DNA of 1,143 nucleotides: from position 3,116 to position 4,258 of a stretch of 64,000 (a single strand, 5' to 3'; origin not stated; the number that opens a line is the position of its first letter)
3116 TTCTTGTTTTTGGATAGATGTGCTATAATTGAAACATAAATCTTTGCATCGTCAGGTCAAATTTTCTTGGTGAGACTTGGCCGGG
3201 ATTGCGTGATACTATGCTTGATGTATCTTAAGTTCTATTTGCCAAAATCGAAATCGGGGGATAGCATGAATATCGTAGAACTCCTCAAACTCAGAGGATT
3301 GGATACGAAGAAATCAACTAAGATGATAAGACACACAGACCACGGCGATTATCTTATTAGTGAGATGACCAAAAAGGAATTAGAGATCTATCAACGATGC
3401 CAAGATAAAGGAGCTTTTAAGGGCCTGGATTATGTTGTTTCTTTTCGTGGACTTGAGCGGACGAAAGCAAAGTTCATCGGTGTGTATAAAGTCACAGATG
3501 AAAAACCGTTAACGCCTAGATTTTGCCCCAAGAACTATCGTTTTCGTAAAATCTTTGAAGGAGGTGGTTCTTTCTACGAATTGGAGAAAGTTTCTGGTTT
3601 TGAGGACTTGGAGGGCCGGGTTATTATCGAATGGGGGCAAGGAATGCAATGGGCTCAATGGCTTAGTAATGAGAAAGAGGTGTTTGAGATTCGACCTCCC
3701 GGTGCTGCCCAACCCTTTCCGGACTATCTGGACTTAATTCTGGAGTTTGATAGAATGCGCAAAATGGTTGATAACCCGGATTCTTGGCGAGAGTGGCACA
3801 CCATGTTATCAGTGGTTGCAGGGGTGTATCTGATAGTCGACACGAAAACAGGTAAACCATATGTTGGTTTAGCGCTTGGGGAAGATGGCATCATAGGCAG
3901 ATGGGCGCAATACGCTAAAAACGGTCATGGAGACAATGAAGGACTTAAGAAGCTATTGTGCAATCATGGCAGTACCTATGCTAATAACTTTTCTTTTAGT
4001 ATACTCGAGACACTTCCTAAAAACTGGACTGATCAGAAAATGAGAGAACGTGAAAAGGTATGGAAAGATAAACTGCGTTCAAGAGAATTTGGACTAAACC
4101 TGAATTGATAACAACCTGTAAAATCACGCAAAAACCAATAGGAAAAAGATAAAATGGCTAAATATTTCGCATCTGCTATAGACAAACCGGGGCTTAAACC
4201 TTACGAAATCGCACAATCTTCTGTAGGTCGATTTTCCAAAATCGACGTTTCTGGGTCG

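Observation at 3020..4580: Low-GC GIY-YIG nuclease gene island flanked by a 57 bp direct repeat of the downstream gene's 5' end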

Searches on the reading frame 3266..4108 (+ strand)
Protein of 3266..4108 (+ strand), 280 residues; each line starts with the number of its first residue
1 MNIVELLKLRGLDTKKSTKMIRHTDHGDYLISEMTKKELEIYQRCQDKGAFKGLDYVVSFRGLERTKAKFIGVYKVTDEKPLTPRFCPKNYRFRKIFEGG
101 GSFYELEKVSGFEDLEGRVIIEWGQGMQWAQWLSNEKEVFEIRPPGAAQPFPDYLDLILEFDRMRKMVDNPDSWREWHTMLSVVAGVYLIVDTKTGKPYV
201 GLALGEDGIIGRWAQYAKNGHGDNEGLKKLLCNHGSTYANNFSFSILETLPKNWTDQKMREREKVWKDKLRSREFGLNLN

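Call 7: search_protein_families(library=pfam, proteins=[window:3266-4105:+], max_evalue=1)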
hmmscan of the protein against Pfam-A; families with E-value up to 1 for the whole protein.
window:3266-4105:+ (280 aa): 1 family
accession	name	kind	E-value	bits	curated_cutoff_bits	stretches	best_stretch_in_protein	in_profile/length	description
PF01541.30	GIY-YIG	-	0.0046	17.7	22.6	1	186-272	3-74/78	GIY-YIG catalytic domain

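Call 8: search_protein_families(library=padloc, proteins=[window:3266-4105:+], max_evalue=1)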
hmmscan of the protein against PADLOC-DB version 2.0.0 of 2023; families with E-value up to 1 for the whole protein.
window:3266-4105:+ (280 aa): 3 families
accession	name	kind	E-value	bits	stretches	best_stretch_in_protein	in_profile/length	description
PDLC03973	UzuA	-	2.8e-85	284.2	1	1-280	3-278/278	-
PDLC03974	UzuA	-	2e-44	150.3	1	16-280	52-310/310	-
PDLC03701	HEase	-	0.00055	17.8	1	185-278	3-91/271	homing endonuclease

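Call 9: search_protein_families(library=ncbifam, proteins=[window:3266-4105:+], max_evalue=1)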
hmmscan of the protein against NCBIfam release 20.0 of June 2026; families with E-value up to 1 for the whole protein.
window:3266-4105:+ (280 aa): 4 families
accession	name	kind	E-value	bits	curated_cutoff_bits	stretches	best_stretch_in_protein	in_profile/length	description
TIGR01453.1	grpIintron_endo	subfamily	2.4e-07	31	56.05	1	185-279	2-87/215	group I intron endonuclease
NF052364.1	slr1957_fam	equivalog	0.032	14.5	77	1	119-190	8-79/104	slr1957 family protein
NF003842.0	PRK05421.1-4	equivalog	0.085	12.2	144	1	41-87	210-256/259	endonuclease/exonuclease/phosphatase family protein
NF004417.0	PRK05761.1-3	equivalog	0.093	10.7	780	1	7-83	54-128/858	DNA-directed DNA polymerase I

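Call 15: find_encoding_contigs(protein=window:3266-4108:+, flank=10000, max_places=10)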
Protein window:3266-4108:+ (280 aa): no gene with exactly this product is on record in the collection.

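Call 17: find_homologous_proteins(query=window:3266-4105:+)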
Query window:3266-4105:+ (280 aa): 197 proteins with E <= 0.001 among 1224 candidates; the best 120 are listed.
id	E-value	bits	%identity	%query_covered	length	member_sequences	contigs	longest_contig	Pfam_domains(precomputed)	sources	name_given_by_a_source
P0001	7.1e-192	654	100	100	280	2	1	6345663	-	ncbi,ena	-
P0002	2.3e-126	439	70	100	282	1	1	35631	-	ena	-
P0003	1.2e-120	420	68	100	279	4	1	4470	-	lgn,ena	-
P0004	2.4e-116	406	68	100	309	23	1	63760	PF01541.31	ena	-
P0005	7.7e-116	404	65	100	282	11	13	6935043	-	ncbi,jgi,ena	jgi:hypothetical protein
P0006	4.1e-115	402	67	100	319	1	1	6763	-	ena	-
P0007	5.5e-114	398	67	100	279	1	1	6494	PF01541.31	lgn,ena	-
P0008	9.3e-109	381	63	100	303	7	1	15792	-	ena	-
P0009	3.5e-107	376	62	100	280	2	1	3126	-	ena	-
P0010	2.0e-106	374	61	100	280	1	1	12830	-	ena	-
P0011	1.5e-105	371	63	100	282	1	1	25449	-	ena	-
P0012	2.2e-105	370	61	100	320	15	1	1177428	-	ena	-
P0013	2.3e-105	370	62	100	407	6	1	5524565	-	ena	-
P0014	6.4e-105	369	62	100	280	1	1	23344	-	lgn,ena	-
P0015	6.8e-105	369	62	100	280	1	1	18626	-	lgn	-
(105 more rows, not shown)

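Call 23: find_encoding_contigs(protein=P0001, flank=10000, max_places=4)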
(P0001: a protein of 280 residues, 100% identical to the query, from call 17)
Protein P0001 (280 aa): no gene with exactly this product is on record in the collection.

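Call 29: find_encoding_contigs(protein=P0002, flank=6000, max_places=3)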
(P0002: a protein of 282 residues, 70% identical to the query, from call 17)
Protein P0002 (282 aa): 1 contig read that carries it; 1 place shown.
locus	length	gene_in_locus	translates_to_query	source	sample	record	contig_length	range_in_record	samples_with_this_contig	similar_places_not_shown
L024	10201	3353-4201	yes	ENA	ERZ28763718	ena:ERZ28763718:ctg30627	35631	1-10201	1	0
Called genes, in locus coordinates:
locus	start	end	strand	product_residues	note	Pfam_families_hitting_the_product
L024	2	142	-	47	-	?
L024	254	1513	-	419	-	PF13378:MR_MLE_C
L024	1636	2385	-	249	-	PF05721:PhyH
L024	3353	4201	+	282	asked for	-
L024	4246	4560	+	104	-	-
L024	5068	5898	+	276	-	PF02668:TauD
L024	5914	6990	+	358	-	PF01408:GFO_IDH_MocA, PF02894:GFO_IDH_MocA_C (weak), PF22725:GFO_IDH_MocA_C3 (weak)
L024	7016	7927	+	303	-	PF03328:HpcH_HpaI, PF15617:C-C_Bond_Lyase, PF22484:DUF6986 (weak)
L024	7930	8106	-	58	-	-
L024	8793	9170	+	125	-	-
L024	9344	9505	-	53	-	-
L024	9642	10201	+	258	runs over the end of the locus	-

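Call 30: find_encoding_contigs(protein=P0005, flank=6000, max_places=6)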
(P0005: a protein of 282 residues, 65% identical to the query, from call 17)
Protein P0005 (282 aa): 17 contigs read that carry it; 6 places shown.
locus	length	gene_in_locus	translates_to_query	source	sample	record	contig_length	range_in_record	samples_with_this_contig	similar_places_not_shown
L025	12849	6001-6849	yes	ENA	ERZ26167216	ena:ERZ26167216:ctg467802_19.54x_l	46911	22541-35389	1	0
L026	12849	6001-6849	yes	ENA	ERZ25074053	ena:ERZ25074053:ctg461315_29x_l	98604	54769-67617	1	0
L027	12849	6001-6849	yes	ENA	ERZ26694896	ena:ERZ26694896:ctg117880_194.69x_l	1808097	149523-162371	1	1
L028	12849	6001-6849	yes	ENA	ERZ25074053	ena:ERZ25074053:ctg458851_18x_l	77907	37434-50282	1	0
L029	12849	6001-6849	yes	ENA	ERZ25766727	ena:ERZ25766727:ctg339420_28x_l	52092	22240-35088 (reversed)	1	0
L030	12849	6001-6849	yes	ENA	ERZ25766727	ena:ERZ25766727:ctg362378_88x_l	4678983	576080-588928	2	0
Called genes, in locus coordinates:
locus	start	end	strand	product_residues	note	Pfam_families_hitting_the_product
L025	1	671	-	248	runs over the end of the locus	PF00106:adh_short, PF08659:KR, PF13561:adh_short_C2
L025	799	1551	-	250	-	-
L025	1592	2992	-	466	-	-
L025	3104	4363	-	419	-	PF13378:MR_MLE_C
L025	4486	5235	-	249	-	PF05721:PhyH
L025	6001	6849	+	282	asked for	-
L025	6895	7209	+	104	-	-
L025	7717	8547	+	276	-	PF02668:TauD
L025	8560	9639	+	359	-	PF01408:GFO_IDH_MocA, PF02894:GFO_IDH_MocA_C (weak), PF22725:GFO_IDH_MocA_C3 (weak)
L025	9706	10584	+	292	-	PF03328:HpcH_HpaI, PF15617:C-C_Bond_Lyase, PF22484:DUF6986 (weak)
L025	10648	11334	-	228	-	PF13358:DDE_3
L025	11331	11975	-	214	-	PF13565:HTH_32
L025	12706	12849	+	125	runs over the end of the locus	-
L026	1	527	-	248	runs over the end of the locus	PF00106:adh_short, PF08659:KR, PF13561:adh_short_C2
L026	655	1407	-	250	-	-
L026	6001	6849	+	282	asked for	-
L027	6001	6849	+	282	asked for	-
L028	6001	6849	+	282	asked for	-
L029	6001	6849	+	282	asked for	-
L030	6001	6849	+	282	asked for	-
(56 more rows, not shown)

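Call 31: find_encoding_contigs(protein=P0013, flank=6000, max_places=3)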
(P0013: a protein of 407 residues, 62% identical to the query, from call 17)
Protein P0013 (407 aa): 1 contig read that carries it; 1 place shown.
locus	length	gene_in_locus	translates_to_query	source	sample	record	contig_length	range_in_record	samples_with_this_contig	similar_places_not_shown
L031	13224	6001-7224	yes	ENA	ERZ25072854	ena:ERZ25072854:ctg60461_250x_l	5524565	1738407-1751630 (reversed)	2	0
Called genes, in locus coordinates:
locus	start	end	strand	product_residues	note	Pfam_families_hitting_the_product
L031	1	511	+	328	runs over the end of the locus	PF03544:TonB_C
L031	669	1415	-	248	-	PF00106:adh_short, PF08659:KR, PF13561:adh_short_C2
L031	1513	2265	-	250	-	-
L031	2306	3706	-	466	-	-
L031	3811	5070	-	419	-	PF13378:MR_MLE_C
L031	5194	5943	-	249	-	PF05721:PhyH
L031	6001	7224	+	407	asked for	-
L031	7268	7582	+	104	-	-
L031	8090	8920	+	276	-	PF02668:TauD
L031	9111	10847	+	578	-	-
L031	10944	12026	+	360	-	PF01408:GFO_IDH_MocA, PF02894:GFO_IDH_MocA_C (weak), PF22725:GFO_IDH_MocA_C3 (weak)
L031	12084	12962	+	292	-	PF03328:HpcH_HpaI, PF15617:C-C_Bond_Lyase, PF22484:DUF6986 (weak)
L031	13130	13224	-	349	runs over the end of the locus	PF00158:Sigma54_activat, PF14532:Sigma54_activ_2, PF07728:AAA_5, PF25601:AAA_lid_14, PF02954:HTH_8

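Call 44: search_solved_structures(query=A2, max_evalue=1, show_alignments=1)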
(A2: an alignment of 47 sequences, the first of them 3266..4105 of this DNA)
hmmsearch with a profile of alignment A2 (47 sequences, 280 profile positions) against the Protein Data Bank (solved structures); distinct sequences matched with E-value up to 1: 4.
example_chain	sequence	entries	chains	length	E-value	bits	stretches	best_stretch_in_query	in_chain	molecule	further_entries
1ln0_A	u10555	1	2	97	7.6e-05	25.4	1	186-279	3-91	intron-associated endonuclease 1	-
1mk0_A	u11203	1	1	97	0.00013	24.7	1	186-279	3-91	Intron-associated endonuclease 1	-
9kfx_A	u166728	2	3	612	0.094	15.3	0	111-143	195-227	Synthetic PPR-DYW protein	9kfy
8a06_E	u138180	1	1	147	0.25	13.9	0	2-65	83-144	Penton protein P12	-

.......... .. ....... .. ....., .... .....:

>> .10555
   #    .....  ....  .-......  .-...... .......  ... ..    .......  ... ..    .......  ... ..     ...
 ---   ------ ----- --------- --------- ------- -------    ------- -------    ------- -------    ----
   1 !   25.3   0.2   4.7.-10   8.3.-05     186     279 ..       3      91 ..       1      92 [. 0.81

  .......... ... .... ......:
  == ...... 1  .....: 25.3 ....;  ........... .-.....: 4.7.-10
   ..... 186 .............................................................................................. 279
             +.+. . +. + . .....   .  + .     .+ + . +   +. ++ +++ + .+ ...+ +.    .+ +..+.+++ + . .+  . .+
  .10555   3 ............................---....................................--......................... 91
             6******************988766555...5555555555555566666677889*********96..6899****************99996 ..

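Call 51: predict_structure(alignment_id=A2)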
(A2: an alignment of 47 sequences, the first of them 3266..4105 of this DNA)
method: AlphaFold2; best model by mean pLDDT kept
length: 280 residues; sequences in the alignment: 47
mean_pLDDT: 89.4   pTM: 0.59
mean pLDDT of the five models: 89.4, 89.2, 88.1, 87.1, 87.0
residues with pLDDT >= 90: 193; 70-90: 71; 50-70: 10; < 50: 6
segments of 3 or more residues with pLDDT < 50: 275-280
pLDDT, mean of each block of 10 residues (from residue 1): 95 96 87 89 93 97 90 97 91 88 96 91 85 91 72 83 93 88 94 91 92 95 93 95 94 91 90 48
secondary structure, 60 per line:
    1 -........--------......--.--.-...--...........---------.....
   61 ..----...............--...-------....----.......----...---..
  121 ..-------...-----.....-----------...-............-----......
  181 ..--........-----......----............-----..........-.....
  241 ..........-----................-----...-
elements in order: H3-9 E18-23 H36-44 E56-62 E67-81 H94-97 E102-108 E119-122 E130-132 E138-142 E158-160 H161-169 H175-182 E185-192 E198-203 H208-219 H225-234 H236-241 E242-250 H256-271

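Call 57: fold_search(model_id=the predicted structure, library=pdb)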
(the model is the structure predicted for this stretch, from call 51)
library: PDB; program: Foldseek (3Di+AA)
matches with E <= 10: 291; with E <= 0.001: 0
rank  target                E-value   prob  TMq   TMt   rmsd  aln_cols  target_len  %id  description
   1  1mk0                  2.5e-03  1.00  0.26  0.67   2.8        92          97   30  catalytic domain of intron endonuclease I-TevI, E75A mutant (released 2002-10-30)
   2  1ln0_A                3.6e-03  1.00  0.25  0.69   2.8        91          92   30  Structure of the Catalytic Domain of Homing Endonuclease I-TevI (released 2002-10-30)
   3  1ln0_B                4.6e-03  1.00  0.26  0.69   5.4        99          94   29  Structure of the Catalytic Domain of Homing Endonuclease I-TevI (released 2002-10-30)
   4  5y6c_A                1.2e-01  0.72  0.27  0.47   4.7       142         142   10  Crystal structure of ZmASCH S128A mutant protein from Zymomonas mobilis (released 2018-07-18)
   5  5y6b_A                1.3e-01  0.63  0.26  0.44   5.3       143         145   11  Crystal structure of ZmASCH Y47F mutant protein from Zymomonas mobilis (released 2018-07-18)
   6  5y6b_D                1.7e-01  0.41  0.22  0.40   8.6       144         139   11  Crystal structure of ZmASCH Y47F mutant protein from Zymomonas mobilis (released 2018-07-18)
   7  7b5h_AC               2.9e-01  0.01  0.06  0.03  22.9       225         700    9  Cryo-EM structure of the contractile injection system base plate from Anabaena PCC7120 (released 2022-02-23)
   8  5guq_A                3.4e-01  0.35  0.26  0.44   5.7       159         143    9  Crystal structure of ASCH from Zymomonas mobilis (released 2017-08-30)
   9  1unn_D                3.7e-01  0.13  0.17  0.32   9.2       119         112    8  Complex of beta-clamp processivity factor and little finger domain of PolIV (released 2003-11-06)
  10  5gus_A                4.4e-01  0.33  0.26  0.43   4.8       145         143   10  Crystal structure of ASCH domain from Zymomonas mobilis (released 2017-08-30)
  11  9kyf_A                5.0e-01  0.20  0.14  0.33   5.9        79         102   11  Crystal structure of E.coli ac4C amidohydrolase YqfB (released 2025-08-20)
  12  5gus_B                6.8e-01  0.20  0.23  0.39   8.2       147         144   10  Crystal structure of ASCH domain from Zymomonas mobilis (released 2017-08-30)
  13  1qnm_A                6.8e-01  0.04  0.09  0.12  14.1       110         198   12  HUMAN MANGANESE SUPEROXIDE DISMUTASE MUTANT Q143N (released 1998-01-07)
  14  6m62_v                7.2e-01  0.08  0.12  0.13   6.6        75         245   20  Cryo-Em structure of eukaryotic pre-60S ribosome subunit from Saccharomyces cerevisiae rpf2 delta 255-344 strain, C4 s (released 2020-08-26)
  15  9nr0_B                7.2e-01  0.03  0.09  0.12  16.2       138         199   14  Finding the exit route of hydrogen peroxide from the manganese superoxide dismutase (MnSOD) active site (released 2025-08-27)
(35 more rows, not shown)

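Call 60: search_protein_families(library=pfam, alignment_id=A2, max_evalue=1)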
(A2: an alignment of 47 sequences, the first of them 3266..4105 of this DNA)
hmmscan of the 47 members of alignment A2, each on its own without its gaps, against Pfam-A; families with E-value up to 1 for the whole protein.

A. member 1, window:3266-4105:+ (280 aa): 1 family
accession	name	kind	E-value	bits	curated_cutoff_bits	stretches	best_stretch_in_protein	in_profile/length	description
PF01541.30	GIY-YIG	-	0.0046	17.7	22.6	1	186-272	3-74/78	GIY-YIG catalytic domain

B. families by the number of members that match (of 47 scanned): 18 families
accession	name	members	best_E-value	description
PF01541.30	GIY-YIG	44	3.1e-06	GIY-YIG catalytic domain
PF19835.5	SegE_GIY-YIG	6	0.034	Putative endonuclease segE, GIY-YIG domain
PF10403.14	BHD_1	2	0.081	Rad4 beta-hairpin domain 1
PF20037.4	DUF6440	2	0.083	Family of unknown function (DUF6440)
PF25389.2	DH_ALS2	1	0.014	ALS2, DBL homology domain (DH-domain)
PF20710.2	DUF6824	1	0.015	Domain of unknown function (DUF6824)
PF23375.1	DUF7094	1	0.017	Family of unknown function (DUF7094)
PF16410.10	DUF5018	1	0.029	Domain of unknown function (DUF5018)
PF02196.21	RBD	1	0.041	Raf-like Ras-binding domain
PF09193.15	CholecysA-Rec_N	1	0.048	Cholecystokinin A receptor, N-terminal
PF15636.11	Tox-GHH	1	0.07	GHH signature containing HNH/Endo VII superfamily nuclease toxin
PF06576.17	DUF1133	1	0.077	Protein of unknown function (DUF1133)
PF01986.22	DUF123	1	0.097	Domain of unknown function DUF123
PF04266.20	ASCH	1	0.1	ASCH domain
PF13342.12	Toprim_Crpt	1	0.16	C-terminal repeat of topoisomerase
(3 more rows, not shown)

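Call 65: fold_search(model_id=the predicted structure, library=viral)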
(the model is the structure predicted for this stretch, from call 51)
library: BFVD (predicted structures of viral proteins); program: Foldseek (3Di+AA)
matches with E <= 10: 800; with E <= 0.001: 5
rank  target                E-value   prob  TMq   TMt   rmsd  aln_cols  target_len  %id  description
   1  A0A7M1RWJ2            1.8e-04  1.00  0.24  0.28   3.1        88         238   24  Endonuclease [uncultured phage cr113_1]
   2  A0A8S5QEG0            4.7e-04  1.00  0.24  0.65   3.7        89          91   25  Intron associated endonuclease [Siphoviridae sp. ctr2f5]
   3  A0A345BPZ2            5.0e-04  1.00  0.26  0.24   7.8       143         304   22  (no name in the UniProt tables at hand)
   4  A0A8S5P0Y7            6.8e-04  1.00  0.24  0.29   2.8        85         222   27  Intron associated endonuclease [Siphoviridae sp. ctTBR23]
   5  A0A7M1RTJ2            9.9e-04  1.00  0.24  0.31   3.6        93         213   22  GIY-YIG domain-containing protein [uncultured phage cr109_1]
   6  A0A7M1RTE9            1.0e-03  1.00  0.26  0.27   3.8        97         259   23  GIY-YIG domain-containing protein [uncultured phage cr131_1]
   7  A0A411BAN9            1.3e-03  1.00  0.25  0.32   3.5        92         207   29  GIY-YIG domain-containing protein [Salmonella phage Segz_1]
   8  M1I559                1.3e-03  1.00  0.25  0.30   3.5        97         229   15  (no name in the UniProt tables at hand)
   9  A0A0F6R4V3            1.3e-03  1.00  0.23  0.31   9.3       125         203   17  Putative homing endonuclease [Sinorhizobium phage phiM9]
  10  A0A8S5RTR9            1.3e-03  1.00  0.23  0.27   7.7       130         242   23  (no name in the UniProt tables at hand)
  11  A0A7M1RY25            1.4e-03  1.00  0.23  0.31   3.5        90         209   24  Endonuclease [uncultured phage cr111_1]
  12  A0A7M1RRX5            1.5e-03  1.00  0.25  0.23   3.5        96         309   21  GIY-YIG domain-containing protein [uncultured phage cr6_1]
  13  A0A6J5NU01            1.5e-03  1.00  0.24  0.26   6.1        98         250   28  GrpIintron_endo, group I intron endonuclease [uncultured Caudovirales phage]
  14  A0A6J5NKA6            1.7e-03  1.00  0.27  0.29   5.1       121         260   21  GIY-YIG nuclease superfamily [uncultured Caudovirales phage]
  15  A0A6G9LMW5            2.1e-03  1.00  0.23  0.37   2.6        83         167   24  (no name in the UniProt tables at hand)
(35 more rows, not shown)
